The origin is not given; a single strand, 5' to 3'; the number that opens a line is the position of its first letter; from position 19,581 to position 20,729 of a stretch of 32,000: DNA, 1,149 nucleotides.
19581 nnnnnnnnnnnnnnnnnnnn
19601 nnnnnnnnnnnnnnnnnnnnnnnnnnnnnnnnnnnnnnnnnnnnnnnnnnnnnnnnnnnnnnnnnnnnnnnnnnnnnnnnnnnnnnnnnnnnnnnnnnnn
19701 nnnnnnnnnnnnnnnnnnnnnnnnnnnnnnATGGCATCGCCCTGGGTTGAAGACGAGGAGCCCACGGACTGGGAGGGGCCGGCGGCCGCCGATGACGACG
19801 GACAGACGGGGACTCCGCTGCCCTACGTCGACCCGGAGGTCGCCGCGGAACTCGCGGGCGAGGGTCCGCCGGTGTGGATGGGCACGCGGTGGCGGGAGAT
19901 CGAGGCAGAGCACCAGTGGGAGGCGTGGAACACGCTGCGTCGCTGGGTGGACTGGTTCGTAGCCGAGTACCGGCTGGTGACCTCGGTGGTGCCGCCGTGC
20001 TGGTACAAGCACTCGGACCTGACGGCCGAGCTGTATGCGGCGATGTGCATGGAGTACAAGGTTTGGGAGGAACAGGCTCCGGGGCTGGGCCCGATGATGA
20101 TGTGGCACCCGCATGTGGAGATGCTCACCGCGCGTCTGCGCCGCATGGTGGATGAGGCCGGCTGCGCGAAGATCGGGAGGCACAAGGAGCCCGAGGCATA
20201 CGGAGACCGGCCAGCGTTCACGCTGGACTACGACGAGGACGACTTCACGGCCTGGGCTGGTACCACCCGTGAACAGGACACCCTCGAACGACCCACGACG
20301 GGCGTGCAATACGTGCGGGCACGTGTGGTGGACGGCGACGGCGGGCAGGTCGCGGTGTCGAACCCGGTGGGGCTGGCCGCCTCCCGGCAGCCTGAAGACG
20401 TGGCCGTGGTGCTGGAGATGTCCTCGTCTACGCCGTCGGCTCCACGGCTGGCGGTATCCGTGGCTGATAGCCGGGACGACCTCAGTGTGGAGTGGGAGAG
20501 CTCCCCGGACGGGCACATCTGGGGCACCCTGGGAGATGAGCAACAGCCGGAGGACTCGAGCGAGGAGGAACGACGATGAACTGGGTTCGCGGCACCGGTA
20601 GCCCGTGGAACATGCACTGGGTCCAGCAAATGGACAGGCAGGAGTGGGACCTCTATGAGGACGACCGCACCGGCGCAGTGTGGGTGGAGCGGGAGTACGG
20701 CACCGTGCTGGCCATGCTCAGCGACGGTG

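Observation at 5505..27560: Island at tRNA-Asn: T4SS-type actinobacterial conjugative element with no recognisable relaxase and no tRNA-proximal integrase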

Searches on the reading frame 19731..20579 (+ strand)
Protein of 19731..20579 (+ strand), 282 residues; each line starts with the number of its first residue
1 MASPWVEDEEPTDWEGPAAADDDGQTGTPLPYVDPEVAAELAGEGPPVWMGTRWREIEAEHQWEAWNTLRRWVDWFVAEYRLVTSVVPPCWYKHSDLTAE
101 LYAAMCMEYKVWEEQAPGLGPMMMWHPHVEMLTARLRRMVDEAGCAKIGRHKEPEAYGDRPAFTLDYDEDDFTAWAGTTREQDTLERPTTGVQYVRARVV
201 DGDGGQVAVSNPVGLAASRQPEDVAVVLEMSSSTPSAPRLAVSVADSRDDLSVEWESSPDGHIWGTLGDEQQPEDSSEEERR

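Call 7: search_protein_families(library=pfam, proteins=[window:19731-20579:+], max_evalue=0.01)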
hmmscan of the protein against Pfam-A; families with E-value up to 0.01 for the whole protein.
window:19731-20579:+ (282 aa): 0 families

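Call 13: search_protein_families(library=ncbifam, proteins=[window:19731-20579:+], max_evalue=0.01)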
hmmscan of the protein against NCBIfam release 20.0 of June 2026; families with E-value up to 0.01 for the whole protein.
window:19731-20579:+ (282 aa): 0 families

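Call 15: find_homologous_proteins(query=window:19731-20579:+)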
Query window:19731-20579:+ (282 aa): 103 proteins with E <= 0.001 among 3648 candidates.
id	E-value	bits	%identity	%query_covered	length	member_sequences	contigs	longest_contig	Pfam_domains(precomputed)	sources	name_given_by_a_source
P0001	1.5e-186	637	98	100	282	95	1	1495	-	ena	-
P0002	4.8e-149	514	85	94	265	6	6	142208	-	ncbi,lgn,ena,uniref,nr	ncbi:hypothetical protein M3A78_005880 [Micrococcus luteus]|uniref:hypothetical protein n=2 Tax=Micr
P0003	1.4e-148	512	83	94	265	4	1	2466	-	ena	-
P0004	9.2e-148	509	83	94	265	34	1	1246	-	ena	-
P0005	5.9e-147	507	82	95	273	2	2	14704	-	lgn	-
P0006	7.8e-147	506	83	94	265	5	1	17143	-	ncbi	-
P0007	1.6e-146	505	82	94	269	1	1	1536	-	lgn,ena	-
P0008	3.2e-146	504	83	94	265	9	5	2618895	-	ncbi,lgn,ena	ncbi:hypothetical protein ACHMXD_03085 [Micrococcus luteus]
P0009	3.8e-146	504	83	94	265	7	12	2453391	-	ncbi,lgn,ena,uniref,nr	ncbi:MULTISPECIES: hypothetical protein [Micrococcus]|uniref:hypothetical protein n=1 Tax=Micrococcu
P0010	1.0e-145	503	81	94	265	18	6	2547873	-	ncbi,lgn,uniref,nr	ncbi:hypothetical protein M3C66_000055 [Micrococcus luteus]|uniref:hypothetical protein n=1 Tax=Micr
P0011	1.4e-145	502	83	94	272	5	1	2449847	-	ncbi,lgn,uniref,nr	ncbi:hypothetical protein K7G68_02965 [Micrococcus luteus]|uniref:hypothetical protein n=1 Tax=Micro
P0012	2.5e-145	501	83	94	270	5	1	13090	-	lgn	-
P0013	7.7e-145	500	81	94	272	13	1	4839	-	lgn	-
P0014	9.8e-145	499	82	94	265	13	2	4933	-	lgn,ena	-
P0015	7.3e-144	497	80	94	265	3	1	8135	-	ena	-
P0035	6.4e-117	408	69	94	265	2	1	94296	-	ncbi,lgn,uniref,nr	ncbi:hypothetical protein M3A82_004595 [Micrococcus luteus]|uniref:Uncharacterized protein n=1 Tax=M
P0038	3.0e-93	330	56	95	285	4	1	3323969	-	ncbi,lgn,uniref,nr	ncbi:hypothetical protein E7744_07165 [Citricoccus sp. SGAir0253]|uniref:hypothetical protein n=1 Ta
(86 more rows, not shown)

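Call 17: find_encoding_contigs(protein=P0009, flank=10000, max_places=4)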
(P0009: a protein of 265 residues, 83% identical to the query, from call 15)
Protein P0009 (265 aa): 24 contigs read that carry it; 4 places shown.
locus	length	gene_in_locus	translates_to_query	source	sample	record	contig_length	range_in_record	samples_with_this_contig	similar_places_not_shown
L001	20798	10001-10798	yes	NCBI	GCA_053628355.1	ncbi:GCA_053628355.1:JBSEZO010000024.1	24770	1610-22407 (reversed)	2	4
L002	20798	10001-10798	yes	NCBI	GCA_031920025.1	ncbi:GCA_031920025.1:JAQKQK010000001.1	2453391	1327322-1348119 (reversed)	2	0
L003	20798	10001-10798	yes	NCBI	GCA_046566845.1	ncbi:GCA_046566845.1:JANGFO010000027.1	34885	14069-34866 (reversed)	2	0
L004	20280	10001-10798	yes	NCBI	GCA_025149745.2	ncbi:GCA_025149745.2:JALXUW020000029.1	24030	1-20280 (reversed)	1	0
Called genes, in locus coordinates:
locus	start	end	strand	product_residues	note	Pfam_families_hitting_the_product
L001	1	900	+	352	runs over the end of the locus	PF13730:HTH_36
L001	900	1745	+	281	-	PF04542:Sigma70_r2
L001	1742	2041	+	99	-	-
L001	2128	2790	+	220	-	-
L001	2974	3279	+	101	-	-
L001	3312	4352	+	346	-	PF04610:TrbL (weak)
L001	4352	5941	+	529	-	-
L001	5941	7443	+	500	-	-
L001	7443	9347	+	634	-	PF02534:T4SS-DNA_transf, PF10412:TrwB_AAD_bind (weak), PF12696:TraG-D_C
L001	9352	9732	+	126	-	-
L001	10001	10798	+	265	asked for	-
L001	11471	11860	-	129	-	PF00376:MerR, PF13411:MerR_1, PF09278:MerR-DNA-bind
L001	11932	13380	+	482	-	PF07992:Pyr_redox_2, PF13738:Pyr_redox_3, PF00070:Pyr_redox, PF02852:Pyr_redox_dim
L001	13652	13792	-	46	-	-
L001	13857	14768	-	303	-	PF01545:Cation_efflux, PF16916:ZT_dimer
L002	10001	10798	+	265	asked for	-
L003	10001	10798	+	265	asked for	-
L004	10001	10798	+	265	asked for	-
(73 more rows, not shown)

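Call 18: find_encoding_contigs(protein=P0038, flank=10000, max_places=2)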
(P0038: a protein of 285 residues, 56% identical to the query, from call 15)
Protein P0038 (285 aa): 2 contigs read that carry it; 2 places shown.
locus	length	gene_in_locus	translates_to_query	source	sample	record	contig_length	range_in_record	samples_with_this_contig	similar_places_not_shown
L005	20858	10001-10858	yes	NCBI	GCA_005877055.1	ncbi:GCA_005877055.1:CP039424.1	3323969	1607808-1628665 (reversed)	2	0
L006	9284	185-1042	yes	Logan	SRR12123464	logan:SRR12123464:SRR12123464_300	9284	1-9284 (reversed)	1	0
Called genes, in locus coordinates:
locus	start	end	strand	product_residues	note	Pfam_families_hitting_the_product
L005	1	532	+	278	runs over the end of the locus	PF04542:Sigma70_r2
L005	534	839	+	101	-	-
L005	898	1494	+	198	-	-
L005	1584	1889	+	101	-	-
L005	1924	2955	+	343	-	-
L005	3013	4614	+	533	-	-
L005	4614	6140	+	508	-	-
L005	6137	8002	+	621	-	PF02534:T4SS-DNA_transf, PF10412:TrwB_AAD_bind (weak), PF12696:TraG-D_C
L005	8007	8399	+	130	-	-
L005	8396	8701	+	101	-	-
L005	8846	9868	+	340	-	PF13404:HTH_AsnC-type, PF13412:HTH_24 (faint), PF12840:HTH_20 (faint), PF13556:HTH_30 (faint), PF01037:AsnC_trans_reg (faint), PF13404:HTH_AsnC-type (weak)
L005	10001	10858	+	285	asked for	-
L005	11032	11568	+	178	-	PF00436:SSB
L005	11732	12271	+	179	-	-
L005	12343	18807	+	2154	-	PF28553:WH_1, PF28554:DUF8437, PF04851:ResIII (weak), PF28555:Helicase_dom, PF00271:Helicase_C (weak)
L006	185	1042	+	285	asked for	-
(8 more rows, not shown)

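Call 39: predict_structure(alignment_id=A1)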
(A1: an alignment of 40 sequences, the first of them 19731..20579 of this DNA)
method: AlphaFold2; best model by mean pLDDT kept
length: 282 residues; sequences in the alignment: 40
mean_pLDDT: 81.4   pTM: 0.63
mean pLDDT of the five models: 81.4, 81.3, 81.1, 80.5, 80.1
residues with pLDDT >= 90: 141; 70-90: 75; 50-70: 37; < 50: 29
segments of 3 or more residues with pLDDT < 50: 1-27
pLDDT, mean of each block of 10 residues (from residue 1): 44 42 46 71 81 93 96 96 95 96 95 74 88 97 83 66 90 90 87 93 94 86 83 88 83 91 84 54 51
secondary structure, 60 per line:
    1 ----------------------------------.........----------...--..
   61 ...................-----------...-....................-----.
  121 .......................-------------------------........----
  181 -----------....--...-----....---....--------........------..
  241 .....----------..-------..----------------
elements in order: H35-43 H59-79 H95-114 H120-143 H169-176 E192-195 E198-200 E206-209 E213-216 E225-232 E239-245
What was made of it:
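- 19731..20579 (+): 282-aa conserved protein of unknown function: a helical domain plus a beta-sandwich, faintly DUF4913-like. Model pLDDT 81 (call 39).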

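Call 42: search_protein_families(library=phrogs, proteins=[window:19731-20579:+], max_evalue=0.01)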
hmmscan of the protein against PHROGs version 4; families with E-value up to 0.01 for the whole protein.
window:19731-20579:+ (282 aa): 0 families

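Call 43: fold_search(model_id=the predicted structure, library=pdb)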
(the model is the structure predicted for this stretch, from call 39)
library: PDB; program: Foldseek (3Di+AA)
matches with E <= 10: 39; with E <= 0.001: 0
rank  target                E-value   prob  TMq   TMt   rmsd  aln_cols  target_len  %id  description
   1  9cc9_A                1.4e+00  0.09  0.14  0.06  14.0       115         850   14  Dodecameric state of the NRC4 resistosome (released 2024-09-11)
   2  9f5x_I                1.5e+00  0.08  0.15  0.25  15.0       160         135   14  Structure of the Chlamydomonas reinhardtii respiratory supercomplex I1 III2 IV2 (released 2025-03-12)
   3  9c3c_g                1.5e+00  0.03  0.08  0.08  28.0       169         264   14  Cryo-EM structure of native dystrophin-glycoprotein complex (DGC) (released 2024-10-23)
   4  9fia_BK               1.7e+00  0.02  0.12  0.15  20.9       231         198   15  SSU(body) structure derived from the SSU sample of the mitoribosome from T. gondii. (released 2024-12-11)
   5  7ad6_A                2.3e+00  0.08  0.13  0.04  21.4       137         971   11  Crystal structure of human complement C5 in complex with the K92 bovine knob domain peptide. (released 2021-03-10)
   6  4nn7_C                3.0e+00  0.06  0.10  0.13  11.4       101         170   14  Cytokine receptor complex - Crystal form 2 (released 2014-03-19)
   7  8r0f_A                3.2e+00  0.03  0.11  0.05  18.5       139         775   12  Capsid structure of Giardiavirus (GLV) HP strain (released 2024-04-03)
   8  8rha_A                3.4e+00  0.09  0.08  0.25  15.4        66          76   15  HSPB7ACD C131S (released 2024-10-16)
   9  6v8o_O                3.4e+00  0.02  0.09  0.07  25.1       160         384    9  RSC core (released 2020-01-15)
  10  7mit_B                3.6e+00  0.01  0.09  0.08  24.8       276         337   10  Vascular KATP channel: Kir6.1 SUR2B propeller-like conformation 1 (released 2021-10-13)
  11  8zzu_G                4.5e+00  0.08  0.10  0.32  13.5        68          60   16  Molecular Architecture of Human Fibrin Clots (released 2020-01-10)
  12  8gxq_DA               4.5e+00  0.04  0.07  0.04  15.4        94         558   12  PIC-Mediator in complex with +1 nucleosome (T40N) in MH-binding state (released 2022-11-02)
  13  8tof_D                5.1e+00  0.01  0.12  0.12  16.5       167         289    9  Rpd3S bound to an H3K36Cme3 modified nucleosome (released 2024-01-17)
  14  8uh2_H                5.4e+00  0.12  0.12  0.04   9.0        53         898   17  Complex of C3b with the inhibitor albicin (released 2024-05-08)
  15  5jui_A                5.4e+00  0.08  0.11  0.16  10.8        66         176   21  domain-swapped dimer of the the KRT10-binding region (BR) of PsrP (released 2017-03-15)
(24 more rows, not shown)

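Call 61: search_dna_similar(query=window:19731-20579:+, collection=plasmids, mode=protein, max_evalue=0.001, max_rows=25)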
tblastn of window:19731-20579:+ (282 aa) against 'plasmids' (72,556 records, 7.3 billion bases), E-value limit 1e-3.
Records with a match: 28; places in all: 28; records where one place covers at least 80% of the query: 2.
Best place of each record, by identity: <60% 28.
By first word of the organism name: Rhodococcus 19; Arthrobacter 3; Microbacterium 2; Citricoccus 1; Pseudarthrobacter 1; Paenarthrobacter 1; Prescottella 1.
By predicted mobility (MOB-suite, as given by PLSDB): mobilizable 19; non-mobilizable 9.
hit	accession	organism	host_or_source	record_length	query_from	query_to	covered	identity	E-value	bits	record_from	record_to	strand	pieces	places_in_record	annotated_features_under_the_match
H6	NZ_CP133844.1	Citricoccus sp. I39-566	cell culture,Oceanic seawater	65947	2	264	93%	57.3%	2e-90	299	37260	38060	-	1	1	hypothetical protein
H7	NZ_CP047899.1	Pseudarthrobacter psychrotolerans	Single cell,Antarctic soil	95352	12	240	81%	42.4%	1e-43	165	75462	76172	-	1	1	hypothetical protein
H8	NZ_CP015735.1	Arthrobacter sp. U41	Purified bacterial strains from deep ...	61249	4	168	59%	49.4%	8e-42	160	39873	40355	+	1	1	hypothetical protein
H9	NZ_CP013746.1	Arthrobacter alpinus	Permafrost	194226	19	217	71%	40.4%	4e-38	149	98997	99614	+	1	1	hypothetical protein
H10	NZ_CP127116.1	Paenarthrobacter sp. R1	cell culture,sediment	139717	12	147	48%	31.4%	9e-9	64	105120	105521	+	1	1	hypothetical protein | HNH endonuclease signature motif containing protein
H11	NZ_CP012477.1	Arthrobacter sp. ERGS1:01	single,stream water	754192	53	154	36%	37.3%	1e-13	78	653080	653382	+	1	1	hypothetical protein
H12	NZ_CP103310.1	Rhodococcus pyridinivorans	Sediment samples were collected from a ...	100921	54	154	36%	36.4%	1e-6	57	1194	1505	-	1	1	hypothetical protein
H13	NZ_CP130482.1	Rhodococcus aetherivorans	Bacteria, whole organism,Rough variant ...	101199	54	154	36%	36.4%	1e-6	57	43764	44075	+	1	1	hypothetical protein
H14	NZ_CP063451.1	Rhodococcus pyridinivorans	oil-polluted soil,Libyan oil-polluted ...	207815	54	154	36%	36.4%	1e-6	57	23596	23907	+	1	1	hypothetical protein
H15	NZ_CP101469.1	Rhodococcus gordoniae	water,poultry farm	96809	54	154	36%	36.4%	1e-6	57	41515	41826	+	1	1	hypothetical protein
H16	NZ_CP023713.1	Rhodococcus ruber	cell culture,dyed contaminated landsoil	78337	54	154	36%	36.4%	1e-6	57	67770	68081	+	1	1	hypothetical protein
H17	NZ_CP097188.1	Rhodococcus sp. GA1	cell culture,soil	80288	54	154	36%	36.4%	1e-6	57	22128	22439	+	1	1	hypothetical protein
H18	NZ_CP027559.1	Rhodococcus rhodochrous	mixed culture,sewage tank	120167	54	154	36%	36.4%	1e-6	57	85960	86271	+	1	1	hypothetical protein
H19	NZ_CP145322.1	Rhodococcus ruber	-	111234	54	154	36%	36.4%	2e-6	57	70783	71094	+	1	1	hypothetical protein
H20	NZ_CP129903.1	Rhodococcus ruber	soil,bacterial genome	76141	54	154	36%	36.4%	2e-6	57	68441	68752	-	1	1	hypothetical protein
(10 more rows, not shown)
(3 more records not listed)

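Call 63: get_annotated_region(hit=H6, flank=20000)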
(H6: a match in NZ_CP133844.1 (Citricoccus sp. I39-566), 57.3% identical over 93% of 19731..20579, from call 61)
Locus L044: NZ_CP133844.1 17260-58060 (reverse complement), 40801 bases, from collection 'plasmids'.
description: Citricoccus sp. I39-566 plasmid unnamed2, complete sequence
organism: Citricoccus sp. I39-566 (NCBI taxid 3073268)
taxonomy: Bacteria; Actinomycetota; Actinomycetes; Micrococcales; Micrococcaceae; Citricoccus; Citricoccus sp. I39-566
host: -; source: cell culture,Oceanic seawater; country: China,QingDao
typing (MOB-suite, as given by PLSDB): non-mobilizable
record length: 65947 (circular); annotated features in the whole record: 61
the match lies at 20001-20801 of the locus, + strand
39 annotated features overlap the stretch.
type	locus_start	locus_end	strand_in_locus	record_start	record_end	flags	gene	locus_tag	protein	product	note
CDS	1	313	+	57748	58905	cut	-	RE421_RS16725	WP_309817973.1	hypothetical protein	-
CDS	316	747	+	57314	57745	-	-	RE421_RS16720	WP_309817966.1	hypothetical protein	-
CDS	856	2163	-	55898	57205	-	-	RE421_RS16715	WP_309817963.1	ParB/RepB/Spo0J family partition protein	GO:0007059 - chromosome segregation [Evidence IEA]; GO:0000910 - cytokinesis [Evidence IEA]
CDS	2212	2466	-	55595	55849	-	-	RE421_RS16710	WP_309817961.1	hypothetical protein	-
CDS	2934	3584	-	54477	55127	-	-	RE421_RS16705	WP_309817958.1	hypothetical protein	-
CDS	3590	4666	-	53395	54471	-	-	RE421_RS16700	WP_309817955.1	transglycosylase SLT domain-containing protein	-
CDS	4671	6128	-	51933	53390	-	-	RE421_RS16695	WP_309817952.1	hypothetical protein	-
CDS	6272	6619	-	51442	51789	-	-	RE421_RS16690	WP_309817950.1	glutaredoxin family protein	-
CDS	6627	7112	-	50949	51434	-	-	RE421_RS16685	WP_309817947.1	hypothetical protein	-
CDS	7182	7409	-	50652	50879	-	-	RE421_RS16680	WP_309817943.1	hypothetical protein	-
CDS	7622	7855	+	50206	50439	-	-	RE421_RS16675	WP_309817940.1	helix-turn-helix transcriptional regulator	-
CDS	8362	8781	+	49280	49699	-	-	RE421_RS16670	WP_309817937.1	hypothetical protein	-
CDS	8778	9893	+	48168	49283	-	-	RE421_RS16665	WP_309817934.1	DUF2637 domain-containing protein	-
CDS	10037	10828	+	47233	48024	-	-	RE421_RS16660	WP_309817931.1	sigma factor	GO:0006352 - DNA-templated transcription initiation [Evidence IEA]; GO:0006355 - regulation of DNA-templated ...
CDS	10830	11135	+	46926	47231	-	-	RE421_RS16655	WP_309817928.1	hypothetical protein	-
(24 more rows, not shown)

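Call 80: find_encoding_contigs(protein=P0035, flank=10000, max_places=2)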
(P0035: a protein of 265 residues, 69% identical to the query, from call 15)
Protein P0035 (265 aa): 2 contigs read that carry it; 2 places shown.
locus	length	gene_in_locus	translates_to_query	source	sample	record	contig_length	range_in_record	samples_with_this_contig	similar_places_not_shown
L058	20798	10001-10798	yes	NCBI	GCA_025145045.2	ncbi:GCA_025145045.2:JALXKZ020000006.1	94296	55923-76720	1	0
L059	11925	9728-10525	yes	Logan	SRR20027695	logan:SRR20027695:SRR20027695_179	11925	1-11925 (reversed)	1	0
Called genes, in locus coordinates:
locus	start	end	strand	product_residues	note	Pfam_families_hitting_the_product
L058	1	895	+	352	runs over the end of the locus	PF13730:HTH_36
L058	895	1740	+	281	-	PF04542:Sigma70_r2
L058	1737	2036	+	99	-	-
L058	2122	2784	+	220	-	-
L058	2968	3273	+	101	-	-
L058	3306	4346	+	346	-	PF04610:TrbL (weak)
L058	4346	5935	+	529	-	-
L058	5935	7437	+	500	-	-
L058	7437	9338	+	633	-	PF10412:TrwB_AAD_bind, PF02534:T4SS-DNA_transf, PF12696:TraG-D_C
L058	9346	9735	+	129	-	-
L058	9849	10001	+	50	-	-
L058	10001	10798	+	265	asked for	-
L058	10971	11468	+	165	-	PF06114:Peptidase_M78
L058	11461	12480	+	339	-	-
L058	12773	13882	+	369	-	-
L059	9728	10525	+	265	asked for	-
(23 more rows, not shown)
